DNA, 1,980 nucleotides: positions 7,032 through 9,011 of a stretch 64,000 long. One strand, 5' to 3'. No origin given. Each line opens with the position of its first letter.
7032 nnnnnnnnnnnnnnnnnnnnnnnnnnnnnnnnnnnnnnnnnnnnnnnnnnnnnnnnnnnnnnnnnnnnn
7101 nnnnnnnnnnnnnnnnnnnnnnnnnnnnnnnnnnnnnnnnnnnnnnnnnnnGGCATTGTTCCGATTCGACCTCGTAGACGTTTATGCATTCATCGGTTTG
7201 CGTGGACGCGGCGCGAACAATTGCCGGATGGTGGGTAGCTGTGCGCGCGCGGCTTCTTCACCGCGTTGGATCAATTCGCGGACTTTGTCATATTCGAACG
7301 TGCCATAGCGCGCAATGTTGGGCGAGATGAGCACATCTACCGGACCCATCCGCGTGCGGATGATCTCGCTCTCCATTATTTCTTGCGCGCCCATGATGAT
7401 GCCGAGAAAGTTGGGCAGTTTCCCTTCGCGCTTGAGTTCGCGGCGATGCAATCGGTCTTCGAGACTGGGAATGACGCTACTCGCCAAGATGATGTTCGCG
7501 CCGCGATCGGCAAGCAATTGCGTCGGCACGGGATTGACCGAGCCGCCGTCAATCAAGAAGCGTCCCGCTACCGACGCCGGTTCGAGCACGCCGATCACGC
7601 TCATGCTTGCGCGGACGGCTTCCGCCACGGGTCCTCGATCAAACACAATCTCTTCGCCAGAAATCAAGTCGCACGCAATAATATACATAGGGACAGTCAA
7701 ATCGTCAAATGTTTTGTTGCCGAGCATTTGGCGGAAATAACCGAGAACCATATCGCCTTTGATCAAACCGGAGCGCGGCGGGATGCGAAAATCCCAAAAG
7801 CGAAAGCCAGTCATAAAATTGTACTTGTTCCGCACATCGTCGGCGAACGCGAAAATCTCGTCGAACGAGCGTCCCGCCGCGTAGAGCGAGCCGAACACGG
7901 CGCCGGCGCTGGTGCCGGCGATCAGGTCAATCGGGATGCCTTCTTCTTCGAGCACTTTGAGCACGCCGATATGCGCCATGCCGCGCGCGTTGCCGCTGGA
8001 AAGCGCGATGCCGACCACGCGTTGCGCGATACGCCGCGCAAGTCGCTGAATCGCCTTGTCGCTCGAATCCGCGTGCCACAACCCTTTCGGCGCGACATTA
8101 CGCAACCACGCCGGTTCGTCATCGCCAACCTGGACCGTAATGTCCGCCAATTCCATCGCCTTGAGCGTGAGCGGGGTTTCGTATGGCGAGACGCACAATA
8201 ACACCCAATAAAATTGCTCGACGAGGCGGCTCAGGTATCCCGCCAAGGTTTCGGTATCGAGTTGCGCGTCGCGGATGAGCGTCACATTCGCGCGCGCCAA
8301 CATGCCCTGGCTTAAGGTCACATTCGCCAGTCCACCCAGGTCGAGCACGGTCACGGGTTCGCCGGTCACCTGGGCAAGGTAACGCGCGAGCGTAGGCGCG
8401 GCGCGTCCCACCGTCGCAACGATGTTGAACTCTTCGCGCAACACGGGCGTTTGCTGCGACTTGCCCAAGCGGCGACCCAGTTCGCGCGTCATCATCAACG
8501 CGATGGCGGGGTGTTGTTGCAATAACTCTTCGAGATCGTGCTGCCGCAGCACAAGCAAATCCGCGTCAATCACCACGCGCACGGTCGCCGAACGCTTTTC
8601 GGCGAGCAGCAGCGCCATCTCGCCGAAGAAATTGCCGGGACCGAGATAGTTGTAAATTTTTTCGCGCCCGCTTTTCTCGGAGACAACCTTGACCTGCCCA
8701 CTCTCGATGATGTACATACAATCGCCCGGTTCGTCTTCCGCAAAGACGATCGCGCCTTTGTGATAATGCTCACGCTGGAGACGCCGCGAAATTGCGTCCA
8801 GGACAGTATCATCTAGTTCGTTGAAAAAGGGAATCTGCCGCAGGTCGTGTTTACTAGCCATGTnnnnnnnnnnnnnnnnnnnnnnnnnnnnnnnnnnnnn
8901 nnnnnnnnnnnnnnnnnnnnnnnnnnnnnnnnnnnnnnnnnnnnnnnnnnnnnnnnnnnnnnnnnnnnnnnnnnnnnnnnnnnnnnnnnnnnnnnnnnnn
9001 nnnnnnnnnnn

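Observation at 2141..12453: Operon coupling a STAND-type class III cyclase to two cNMP-binding patatin phospholipases and a GAF kinase: candidate nucleotide-triggered membrane-attack or signalling system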

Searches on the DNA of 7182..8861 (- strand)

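Call 50: search_rna_families(sources=[L002, L005, L021, L025, L031, L034, L035], threshold=gathering)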
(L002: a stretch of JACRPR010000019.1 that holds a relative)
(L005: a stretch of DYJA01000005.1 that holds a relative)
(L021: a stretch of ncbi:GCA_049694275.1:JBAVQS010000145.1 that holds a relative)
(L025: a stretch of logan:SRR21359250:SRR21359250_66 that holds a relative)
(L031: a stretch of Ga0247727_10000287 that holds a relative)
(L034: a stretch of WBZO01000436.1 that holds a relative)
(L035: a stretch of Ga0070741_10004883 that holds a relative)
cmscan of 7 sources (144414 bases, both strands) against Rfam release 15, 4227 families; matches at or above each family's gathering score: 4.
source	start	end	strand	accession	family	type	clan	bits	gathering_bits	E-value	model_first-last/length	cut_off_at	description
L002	5703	5791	+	RF01051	c-di-GMP-I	Cis-reg; riboswitch;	CL00126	86.1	35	3e-15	1-87/87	no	c-di-GMP-I riboswitch aptamer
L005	5708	5799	+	RF01051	c-di-GMP-I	Cis-reg; riboswitch;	CL00126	67.5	35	1e-10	1-87/87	no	c-di-GMP-I riboswitch aptamer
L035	4290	4372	+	RF00005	tRNA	Gene; tRNA;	CL00001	47.7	29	9.8e-07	1-71/71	no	tRNA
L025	331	407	-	RF01734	Fluoride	Cis-reg; riboswitch;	-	45.2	34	6.2e-09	1-64/64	no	Fluoride riboswitch aptamer (crcB RNA motif)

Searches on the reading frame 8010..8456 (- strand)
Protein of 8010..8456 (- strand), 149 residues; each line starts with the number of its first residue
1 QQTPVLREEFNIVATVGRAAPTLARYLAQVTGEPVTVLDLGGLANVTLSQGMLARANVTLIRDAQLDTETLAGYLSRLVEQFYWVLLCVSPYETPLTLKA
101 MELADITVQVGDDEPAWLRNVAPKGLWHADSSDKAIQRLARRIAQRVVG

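Call 45: search_solved_structures(query=A2, max_evalue=10, show_alignments=2)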
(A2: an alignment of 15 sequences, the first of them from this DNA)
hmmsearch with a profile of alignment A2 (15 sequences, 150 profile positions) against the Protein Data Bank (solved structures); distinct sequences matched with E-value up to 10: 1.
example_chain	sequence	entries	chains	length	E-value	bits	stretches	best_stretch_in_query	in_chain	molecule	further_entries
6ybb_A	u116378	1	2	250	1.5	11.8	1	81-117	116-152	Bacterial cellulose secretion regulator BcsQ, R156E mutant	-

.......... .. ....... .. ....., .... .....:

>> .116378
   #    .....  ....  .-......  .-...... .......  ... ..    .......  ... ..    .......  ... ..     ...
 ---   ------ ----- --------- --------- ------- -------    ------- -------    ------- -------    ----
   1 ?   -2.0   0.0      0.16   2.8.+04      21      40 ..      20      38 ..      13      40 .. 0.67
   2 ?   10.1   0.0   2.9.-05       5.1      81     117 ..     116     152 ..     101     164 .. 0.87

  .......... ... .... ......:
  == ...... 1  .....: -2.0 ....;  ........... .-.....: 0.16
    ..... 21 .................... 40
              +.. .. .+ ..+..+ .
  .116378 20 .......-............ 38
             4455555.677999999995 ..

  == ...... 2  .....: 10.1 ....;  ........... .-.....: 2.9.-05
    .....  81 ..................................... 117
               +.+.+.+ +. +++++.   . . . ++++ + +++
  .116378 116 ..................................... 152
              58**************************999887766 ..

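Call 52: predict_structure(alignment_id=A2)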
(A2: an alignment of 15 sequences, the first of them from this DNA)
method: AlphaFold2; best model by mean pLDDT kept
length: 149 residues; sequences in the alignment: 15
mean_pLDDT: 87.7   pTM: 0.83
mean pLDDT of the five models: 87.7, 86.3, 85.6, 84.8, 82.3
residues with pLDDT >= 90: 101; 70-90: 35; 50-70: 5; < 50: 8
segments of 3 or more residues with pLDDT < 50: 1-7
pLDDT, mean of each block of 10 residues (from residue 1): 49 92 96 94 87 94 90 91 93 93 92 85 83 95 78
secondary structure, 60 per line:
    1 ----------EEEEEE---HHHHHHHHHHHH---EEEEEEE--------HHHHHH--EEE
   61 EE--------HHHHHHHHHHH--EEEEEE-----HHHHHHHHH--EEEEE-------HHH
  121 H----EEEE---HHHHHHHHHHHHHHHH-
elements in order: E11-16 H20-31 E35-41 H50-55 E58-62 H71-81 E84-89 H95-103 E106-110 H118-121 E126-129 H133-148

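Call 84: search_protein_representatives(alignment_id=A2)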
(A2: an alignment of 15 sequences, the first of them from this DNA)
Query: 15 sequences, 150 profile positions. Proteins with E-value up to 0.001 (for the whole library): 38; up to 1e-10: 22; up to 1e-30: 4. The best 38 are listed.
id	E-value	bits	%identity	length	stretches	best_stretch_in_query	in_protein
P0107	1.1e-56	207.0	-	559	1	2-150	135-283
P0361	2.4e-55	202.7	-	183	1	4-150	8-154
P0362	1.9e-46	173.8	-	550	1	3-150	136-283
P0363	1.2e-38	148.5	-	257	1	2-118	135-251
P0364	1.4e-29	119.1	-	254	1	30-124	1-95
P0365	1.8e-29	118.7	-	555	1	9-150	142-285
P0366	2.3e-28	115.1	-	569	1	4-150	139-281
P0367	4.9e-26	107.6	-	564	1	2-150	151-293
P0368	2.3e-23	98.9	-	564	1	2-150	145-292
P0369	2.6e-23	98.7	-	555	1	3-150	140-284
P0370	7.4e-23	97.2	-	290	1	21-145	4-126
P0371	3.2e-21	91.9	-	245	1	6-150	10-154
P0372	9.3e-20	87.2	-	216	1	6-81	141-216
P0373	6.3e-19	84.5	-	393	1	8-150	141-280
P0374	3.9e-17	78.7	-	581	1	6-150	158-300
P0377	9.1e-14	67.8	-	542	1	2-150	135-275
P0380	1.7e-11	60.4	-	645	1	6-150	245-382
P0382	2.4e-10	56.6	-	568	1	10-150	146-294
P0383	7.5e-10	55.0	-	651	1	4-150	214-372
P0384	2.2e-09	53.5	-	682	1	11-150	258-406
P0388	3.2e-07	46.5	-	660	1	6-150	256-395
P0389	4.3e-07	46.1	-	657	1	10-150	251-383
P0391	9.2e-06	41.8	-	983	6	98-144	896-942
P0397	7.7e-04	35.5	-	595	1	18-150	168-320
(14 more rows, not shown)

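Call 85: search_protein_families(library=pfam, proteins=[P0380, P0383, P0384, P0388, P0389, P0374, P0397, P0391, P0377, P0382], max_evalue=0.0001)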
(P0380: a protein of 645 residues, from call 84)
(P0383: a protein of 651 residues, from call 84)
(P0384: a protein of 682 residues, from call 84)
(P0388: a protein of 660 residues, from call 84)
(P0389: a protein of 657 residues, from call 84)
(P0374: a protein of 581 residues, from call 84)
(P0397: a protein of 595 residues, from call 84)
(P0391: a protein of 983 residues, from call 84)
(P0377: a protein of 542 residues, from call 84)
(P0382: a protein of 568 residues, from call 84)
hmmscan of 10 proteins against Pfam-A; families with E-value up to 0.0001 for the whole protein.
P0380 (645 aa): 3 families
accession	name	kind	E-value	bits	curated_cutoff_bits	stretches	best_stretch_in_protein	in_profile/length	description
PF00027.35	cNMP_binding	-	7e-22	77.6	27.5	1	136-221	3-88/89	Cyclic nucleotide-binding domain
PF01734.28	Patatin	-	1.6e-19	71.3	27.7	1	384-543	2-188/191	Patatin-like phospholipase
PF25212.1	HVO_A0114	-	6.5e-05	23.1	27.6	0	33-86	22-75/84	HVO_A0114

P0383 (651 aa): 2 families
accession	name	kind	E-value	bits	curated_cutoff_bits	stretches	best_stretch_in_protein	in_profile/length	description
PF01734.28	Patatin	-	7.5e-28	98.5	27.7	1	373-551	1-190/191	Patatin-like phospholipase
PF00027.35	cNMP_binding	-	2.5e-22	79.1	27.5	1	109-191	5-88/89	Cyclic nucleotide-binding domain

P0384 (682 aa): 2 families
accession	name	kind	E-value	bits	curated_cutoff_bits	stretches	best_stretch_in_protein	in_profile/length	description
PF01734.28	Patatin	-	7.2e-26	92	27.7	1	407-571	1-190/191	Patatin-like phospholipase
PF00027.35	cNMP_binding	-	8.9e-24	83.7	27.5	1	135-221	2-88/89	Cyclic nucleotide-binding domain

P0388 (660 aa): 2 families
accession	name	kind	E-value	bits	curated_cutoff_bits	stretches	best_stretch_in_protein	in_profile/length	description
PF01734.28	Patatin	-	2.4e-28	100.1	27.7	1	396-560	1-190/191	Patatin-like phospholipase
PF00027.35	cNMP_binding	-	1.1e-21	77.1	27.5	1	147-233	2-89/89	Cyclic nucleotide-binding domain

P0389 (657 aa): 2 families
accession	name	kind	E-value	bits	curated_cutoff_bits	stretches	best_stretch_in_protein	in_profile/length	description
PF01734.28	Patatin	-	4.8e-27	95.8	27.7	1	384-546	1-190/191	Patatin-like phospholipase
PF00027.35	cNMP_binding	-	3.3e-16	59.5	27.5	1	138-223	4-89/89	Cyclic nucleotide-binding domain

P0374 (581 aa): 2 families
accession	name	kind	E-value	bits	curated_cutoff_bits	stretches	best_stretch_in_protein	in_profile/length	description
PF01734.28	Patatin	-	3e-24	86.7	27.7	1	301-467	1-190/191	Patatin-like phospholipase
PF00027.35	cNMP_binding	-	2.9e-23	82.1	27.5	1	52-136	2-87/89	Cyclic nucleotide-binding domain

P0397 (595 aa): 2 families
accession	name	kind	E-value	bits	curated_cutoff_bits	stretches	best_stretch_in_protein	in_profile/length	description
PF01734.28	Patatin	-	4e-29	102.6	27.7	1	322-484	2-189/191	Patatin-like phospholipase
PF00027.35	cNMP_binding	-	2.9e-25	88.5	27.5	1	38-124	2-89/89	Cyclic nucleotide-binding domain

P0391 (983 aa): 1 family
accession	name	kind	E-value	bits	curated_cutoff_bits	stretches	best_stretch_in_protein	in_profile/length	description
PF04558.20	tRNA_synt_1c_R1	-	6.1e-08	33.2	28.6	0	284-331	25-72/162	Glutaminyl-tRNA synthetase, non-specific RNA binding region part 1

P0377 (542 aa): 2 families
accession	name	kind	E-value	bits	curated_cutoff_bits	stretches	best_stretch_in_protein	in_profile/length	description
PF01734.28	Patatin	-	2.8e-29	103.1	27.7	1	276-439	1-189/191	Patatin-like phospholipase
PF00027.35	cNMP_binding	-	2.5e-21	75.9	27.5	1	30-115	3-89/89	Cyclic nucleotide-binding domain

P0382 (568 aa): 2 families
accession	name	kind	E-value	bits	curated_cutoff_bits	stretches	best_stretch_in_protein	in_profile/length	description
PF01734.28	Patatin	-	1.6e-28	100.6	27.7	1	295-457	1-189/191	Patatin-like phospholipase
PF00027.35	cNMP_binding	-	1e-23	83.5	27.5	1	30-115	2-88/89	Cyclic nucleotide-binding domain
